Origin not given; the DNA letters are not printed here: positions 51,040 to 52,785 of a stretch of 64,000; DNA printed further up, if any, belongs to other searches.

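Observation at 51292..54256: Candidate uncharacterised three-gene module: cGAS/OAS-like nucleotidyltransferase + DUF3786-like protein + CPBP intramembrane protease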

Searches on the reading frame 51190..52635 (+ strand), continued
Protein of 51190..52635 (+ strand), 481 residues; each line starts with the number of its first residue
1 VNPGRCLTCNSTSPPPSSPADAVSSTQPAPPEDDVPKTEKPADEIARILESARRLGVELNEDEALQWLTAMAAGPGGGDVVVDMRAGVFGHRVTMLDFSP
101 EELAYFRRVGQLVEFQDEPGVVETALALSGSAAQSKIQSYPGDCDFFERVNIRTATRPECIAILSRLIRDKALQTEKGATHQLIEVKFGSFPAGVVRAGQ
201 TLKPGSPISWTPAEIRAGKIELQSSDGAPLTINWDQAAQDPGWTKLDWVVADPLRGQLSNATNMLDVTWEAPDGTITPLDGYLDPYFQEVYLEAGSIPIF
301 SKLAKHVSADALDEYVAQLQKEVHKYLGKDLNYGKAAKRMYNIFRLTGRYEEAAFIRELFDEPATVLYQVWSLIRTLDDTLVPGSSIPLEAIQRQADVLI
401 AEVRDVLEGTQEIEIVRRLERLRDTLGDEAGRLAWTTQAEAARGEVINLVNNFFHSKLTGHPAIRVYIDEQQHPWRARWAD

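Call 32: search_solved_structures(query=A2, max_evalue=10, show_alignments=3)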
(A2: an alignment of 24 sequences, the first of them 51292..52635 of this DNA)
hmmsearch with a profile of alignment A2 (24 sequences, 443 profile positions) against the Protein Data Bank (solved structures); distinct sequences matched with E-value up to 10: 5.
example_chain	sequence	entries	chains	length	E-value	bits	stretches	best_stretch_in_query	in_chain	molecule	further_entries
9s7r_A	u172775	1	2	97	0.39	13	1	336-423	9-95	MID1sc9_4xE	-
5od1_A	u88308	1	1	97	0.63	12.3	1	336-423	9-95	MID1sc10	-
3s1l_A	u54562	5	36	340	0.88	11.8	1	24-86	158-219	Zinc-containing alcohol dehydrogenase superfamily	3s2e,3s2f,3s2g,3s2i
9flz_A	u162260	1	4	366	1.9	10.7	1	34-86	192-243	alcohol dehydrogenase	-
1llu_A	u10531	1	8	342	2.5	10.3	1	29-87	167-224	Alcohol Dehydrogenase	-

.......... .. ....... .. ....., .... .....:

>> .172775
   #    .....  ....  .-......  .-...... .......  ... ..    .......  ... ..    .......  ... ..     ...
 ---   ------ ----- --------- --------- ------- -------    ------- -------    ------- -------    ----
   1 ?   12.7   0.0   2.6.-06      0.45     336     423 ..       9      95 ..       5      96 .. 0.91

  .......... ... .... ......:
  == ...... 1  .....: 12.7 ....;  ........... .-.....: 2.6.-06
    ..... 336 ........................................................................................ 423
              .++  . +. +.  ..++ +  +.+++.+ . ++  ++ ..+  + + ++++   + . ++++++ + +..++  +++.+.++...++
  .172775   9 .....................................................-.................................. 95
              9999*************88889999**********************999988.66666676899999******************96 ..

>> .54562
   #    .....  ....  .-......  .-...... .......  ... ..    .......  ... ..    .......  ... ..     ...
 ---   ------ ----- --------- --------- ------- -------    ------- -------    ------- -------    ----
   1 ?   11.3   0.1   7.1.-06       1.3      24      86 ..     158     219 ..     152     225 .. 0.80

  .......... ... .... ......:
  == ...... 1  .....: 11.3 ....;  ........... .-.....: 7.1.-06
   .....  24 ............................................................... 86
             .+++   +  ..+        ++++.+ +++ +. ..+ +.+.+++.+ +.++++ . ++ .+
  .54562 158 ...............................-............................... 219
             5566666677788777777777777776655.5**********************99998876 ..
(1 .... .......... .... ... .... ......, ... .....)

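Call 36: search_protein_families(library=padloc, proteins=[P0121, P0130, P0179, P0228], max_evalue=1)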
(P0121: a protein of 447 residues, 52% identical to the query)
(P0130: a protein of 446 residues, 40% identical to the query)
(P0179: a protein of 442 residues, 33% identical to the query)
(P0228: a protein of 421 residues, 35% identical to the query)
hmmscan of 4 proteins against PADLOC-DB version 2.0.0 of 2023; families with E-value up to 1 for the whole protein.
P0121 (447 aa): 0 families

P0130 (446 aa): 0 families

P0179 (442 aa): 0 families

P0228 (421 aa): 0 families

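Call 49: find_encoding_contigs(protein=P0130, flank=6000, max_places=3)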
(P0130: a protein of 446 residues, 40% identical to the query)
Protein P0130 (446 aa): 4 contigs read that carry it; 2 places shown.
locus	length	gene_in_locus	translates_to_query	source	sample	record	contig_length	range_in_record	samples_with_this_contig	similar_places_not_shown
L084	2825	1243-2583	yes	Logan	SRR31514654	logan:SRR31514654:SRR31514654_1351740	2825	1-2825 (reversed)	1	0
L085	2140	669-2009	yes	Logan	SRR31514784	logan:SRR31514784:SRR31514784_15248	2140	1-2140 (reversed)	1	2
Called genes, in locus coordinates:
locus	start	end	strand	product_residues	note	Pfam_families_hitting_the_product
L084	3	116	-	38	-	?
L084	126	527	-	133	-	PF02566:OsmC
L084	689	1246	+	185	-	-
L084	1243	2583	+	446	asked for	-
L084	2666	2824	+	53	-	?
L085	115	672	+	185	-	-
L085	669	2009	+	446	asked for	-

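Call 50: find_encoding_contigs(protein=P0228, flank=6000, max_places=3)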
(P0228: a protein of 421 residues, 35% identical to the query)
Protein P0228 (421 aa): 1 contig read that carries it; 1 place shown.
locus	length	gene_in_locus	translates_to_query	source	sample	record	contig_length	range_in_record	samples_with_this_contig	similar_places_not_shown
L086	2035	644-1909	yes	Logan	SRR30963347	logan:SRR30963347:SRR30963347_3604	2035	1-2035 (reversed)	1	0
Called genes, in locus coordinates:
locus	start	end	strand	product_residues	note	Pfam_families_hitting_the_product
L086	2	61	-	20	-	?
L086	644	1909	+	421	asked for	-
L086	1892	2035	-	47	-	?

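Call 52: find_encoding_contigs(protein=P0179, flank=6000, max_places=3)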
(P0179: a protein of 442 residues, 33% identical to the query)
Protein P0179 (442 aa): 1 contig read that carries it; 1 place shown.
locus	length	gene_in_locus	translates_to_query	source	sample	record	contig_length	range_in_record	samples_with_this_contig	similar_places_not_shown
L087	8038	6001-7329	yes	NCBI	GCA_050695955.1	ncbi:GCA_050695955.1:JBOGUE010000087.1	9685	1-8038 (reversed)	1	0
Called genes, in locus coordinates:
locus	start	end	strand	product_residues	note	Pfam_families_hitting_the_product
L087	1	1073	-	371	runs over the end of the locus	PF00528:BPD_transp_1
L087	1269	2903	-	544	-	PF01547:SBP_bac_1 (weak)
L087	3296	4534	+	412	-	PF07191:Zn_ribbon_6 (faint), PF12773:DZR (faint), PF13240:Zn_Ribbon_1 (faint), PF13248:Zn_ribbon_3 (faint), PF13367:PrsW-protease (weak)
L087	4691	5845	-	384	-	PF12773:DZR (faint), PF13240:Zn_Ribbon_1, PF13248:Zn_ribbon_3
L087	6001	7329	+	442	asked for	-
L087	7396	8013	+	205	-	PF09347:DUF1989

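Call 53: find_encoding_contigs(protein=P0158, flank=6000, max_places=3)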
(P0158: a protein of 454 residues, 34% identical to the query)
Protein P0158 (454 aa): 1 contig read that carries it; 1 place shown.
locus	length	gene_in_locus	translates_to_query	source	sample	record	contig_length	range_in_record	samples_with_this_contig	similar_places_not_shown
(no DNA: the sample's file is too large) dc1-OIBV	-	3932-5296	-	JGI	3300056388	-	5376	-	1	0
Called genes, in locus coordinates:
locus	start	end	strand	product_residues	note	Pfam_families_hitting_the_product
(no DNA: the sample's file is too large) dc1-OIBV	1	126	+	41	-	?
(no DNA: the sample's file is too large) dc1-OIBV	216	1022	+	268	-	-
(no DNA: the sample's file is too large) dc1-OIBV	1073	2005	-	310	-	-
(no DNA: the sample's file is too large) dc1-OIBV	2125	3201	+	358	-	PF01408:GFO_IDH_MocA, PF22725:GFO_IDH_MocA_C3, PF02894:GFO_IDH_MocA_C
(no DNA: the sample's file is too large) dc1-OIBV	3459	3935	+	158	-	-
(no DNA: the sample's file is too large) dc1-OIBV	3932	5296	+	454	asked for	-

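Call 70: search_dna_similar(query=window:51292-52635:+, collection=plasmids, mode=protein, max_evalue=0.001, max_rows=10)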
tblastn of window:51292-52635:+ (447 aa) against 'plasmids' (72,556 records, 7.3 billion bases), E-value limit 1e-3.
No match.

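Call 71: search_dna_similar(query=window:51292-52635:+, collection=phages, mode=protein, max_evalue=0.001, max_rows=10)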
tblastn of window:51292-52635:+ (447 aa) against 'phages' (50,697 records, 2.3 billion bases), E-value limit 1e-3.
No match.

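Call 72: fold_search(model_id=the predicted structure, library=viral)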
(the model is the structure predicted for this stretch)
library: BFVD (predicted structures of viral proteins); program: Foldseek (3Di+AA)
matches with E <= 10: 571; with E <= 0.001: 16
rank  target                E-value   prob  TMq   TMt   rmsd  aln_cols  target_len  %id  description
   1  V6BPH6                1.6e-14  1.00  0.58  0.59   6.6       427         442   16  Uncharacterized protein [Zamilon virus]
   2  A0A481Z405            6.1e-13  1.00  0.54  0.59   7.0       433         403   14  Nucleotidyl transferase [Pithovirus LCPAC102]
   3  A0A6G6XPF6            1.9e-12  1.00  0.51  0.54   8.8       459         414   14  (no name in the UniProt tables at hand)
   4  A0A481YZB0            8.3e-12  1.00  0.51  0.37  13.5       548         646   12  Uncharacterized protein [Mimivirus LCMiAC01]
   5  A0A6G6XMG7            1.3e-11  1.00  0.51  0.65   6.6       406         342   14  (no name in the UniProt tables at hand)
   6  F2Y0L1                1.4e-11  1.00  0.45  0.66   7.9       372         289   16  (no name in the UniProt tables at hand)
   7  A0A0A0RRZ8            1.0e-10  1.00  0.54  0.65   5.9       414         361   14  Uncharacterized protein [Yellowstone Lake virophage 5]
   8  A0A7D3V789            1.7e-10  1.00  0.52  0.43  13.8       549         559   11  V21 virophage-like protein [Fadolivirus FV1/VV64]
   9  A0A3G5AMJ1            1.2e-09  1.00  0.57  0.57   5.9       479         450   15  Uncharacterized protein [Sylvanvirus sp.]
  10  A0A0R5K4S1            4.2e-09  1.00  0.42  0.75   6.2       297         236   14  Uncharacterized protein [Qinghai Lake virophage]
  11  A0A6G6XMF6            8.8e-09  1.00  0.35  0.55   9.2       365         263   16  (no name in the UniProt tables at hand)
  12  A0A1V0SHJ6            2.5e-07  1.00  0.38  0.45   9.5       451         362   10  Uncharacterized protein [Klosneuvirus KNV1]
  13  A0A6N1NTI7            3.1e-07  1.00  0.45  0.52   8.5       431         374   12  Uncharacterized protein [Tupanvirus soda lake]
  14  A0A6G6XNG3            1.2e-06  1.00  0.42  0.65   8.1       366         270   14  (no name in the UniProt tables at hand)
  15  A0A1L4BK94            9.0e-06  1.00  0.42  0.65   7.4       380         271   11  Uncharacterized protein [Cafeteriavirus-dependent mavirus]
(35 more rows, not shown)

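Call 86: find_encoding_contigs(protein=P0128, flank=6000, max_places=2)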
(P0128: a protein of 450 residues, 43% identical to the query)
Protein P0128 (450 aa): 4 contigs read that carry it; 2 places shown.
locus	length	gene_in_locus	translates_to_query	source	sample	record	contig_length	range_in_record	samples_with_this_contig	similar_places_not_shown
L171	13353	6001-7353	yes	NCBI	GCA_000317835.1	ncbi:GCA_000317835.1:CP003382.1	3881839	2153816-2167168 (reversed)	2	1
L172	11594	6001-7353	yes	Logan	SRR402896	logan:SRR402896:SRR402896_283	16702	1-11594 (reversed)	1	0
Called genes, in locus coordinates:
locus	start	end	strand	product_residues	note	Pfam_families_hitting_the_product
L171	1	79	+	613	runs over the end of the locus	PF00664:ABC_membrane, PF02463:SMC_N (faint), PF00005:ABC_tran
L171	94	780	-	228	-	PF01987:AIM24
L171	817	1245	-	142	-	PF14539:DUF4442 (weak), PF03061:4HBT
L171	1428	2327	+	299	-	PF00248:Aldo_ket_red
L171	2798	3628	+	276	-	PF13367:PrsW-protease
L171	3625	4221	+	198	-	-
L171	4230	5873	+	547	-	PF00089:Trypsin, PF13365:Trypsin_2, PF13620:CarboxypepD_reg (weak)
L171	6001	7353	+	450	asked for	-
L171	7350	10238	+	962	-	PF01011:PQQ (faint), PF13570:Beta-prop_ACSF4, PF13360:PQQ_2, PF25293:Beta-prop_EMC1_N (faint), PF13360:PQQ_2, PF23727:Beta-prop_FAM234A_B (faint), PF13570:Beta-prop_ACSF4 (weak), PF13360:PQQ_2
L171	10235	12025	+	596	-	-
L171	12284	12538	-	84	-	PF12773:DZR (weak)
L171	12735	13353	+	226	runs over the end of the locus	-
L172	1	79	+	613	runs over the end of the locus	PF00664:ABC_membrane, PF02463:SMC_N (faint), PF00005:ABC_tran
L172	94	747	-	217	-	PF01987:AIM24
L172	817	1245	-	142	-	PF14539:DUF4442 (weak), PF03061:4HBT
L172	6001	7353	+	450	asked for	-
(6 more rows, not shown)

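Call 87: find_encoding_contigs(protein=P0225, flank=6000, max_places=2)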
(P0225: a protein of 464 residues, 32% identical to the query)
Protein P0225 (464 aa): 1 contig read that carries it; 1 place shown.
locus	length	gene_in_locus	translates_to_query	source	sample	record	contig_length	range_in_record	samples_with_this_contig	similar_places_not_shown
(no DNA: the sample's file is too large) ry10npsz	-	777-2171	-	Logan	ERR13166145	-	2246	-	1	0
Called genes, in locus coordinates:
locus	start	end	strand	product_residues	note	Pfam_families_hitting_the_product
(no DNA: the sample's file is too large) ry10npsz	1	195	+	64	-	?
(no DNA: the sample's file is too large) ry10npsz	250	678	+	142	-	PF14534:DUF4440 (faint), PF12680:SnoaL_2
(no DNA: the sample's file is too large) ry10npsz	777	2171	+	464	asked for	-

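Call 88: find_encoding_contigs(protein=P0121, flank=6000, max_places=2)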
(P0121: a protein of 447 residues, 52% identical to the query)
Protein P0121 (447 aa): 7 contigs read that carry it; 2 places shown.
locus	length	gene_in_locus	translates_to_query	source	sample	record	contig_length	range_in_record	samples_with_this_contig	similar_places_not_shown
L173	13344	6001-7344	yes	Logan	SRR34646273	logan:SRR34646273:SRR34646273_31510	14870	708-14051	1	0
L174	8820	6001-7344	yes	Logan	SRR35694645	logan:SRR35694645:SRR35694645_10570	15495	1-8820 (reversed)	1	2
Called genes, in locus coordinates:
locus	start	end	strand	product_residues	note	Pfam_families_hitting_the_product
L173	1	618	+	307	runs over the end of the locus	PF01933:CofD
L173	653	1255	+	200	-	PF01983:CofC, PF12804:NTP_transf_3 (weak)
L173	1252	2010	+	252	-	PF01996:F420_ligase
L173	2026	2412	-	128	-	-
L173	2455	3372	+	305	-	PF03447:NAD_binding_3 (weak), PF00742:Homoserine_dh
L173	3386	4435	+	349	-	PF01118:Semialdhyde_dh, PF02774:Semialdhyde_dhC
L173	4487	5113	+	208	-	PF00583:Acetyltransf_1, PF13508:Acetyltransf_7 (weak)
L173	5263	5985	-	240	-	PF01411:tRNA-synt_2c, PF07973:tRNA_SAD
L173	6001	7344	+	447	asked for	-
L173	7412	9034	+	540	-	PF00395:SLH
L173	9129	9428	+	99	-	-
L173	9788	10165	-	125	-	PF01850:PIN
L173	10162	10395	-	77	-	PF02604:PhdYeFM_antitox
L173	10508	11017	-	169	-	PF00881:Nitroreductase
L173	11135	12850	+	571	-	PF05960:DUF885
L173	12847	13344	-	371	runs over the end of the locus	PF00144:Beta-lactamase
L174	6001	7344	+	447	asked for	-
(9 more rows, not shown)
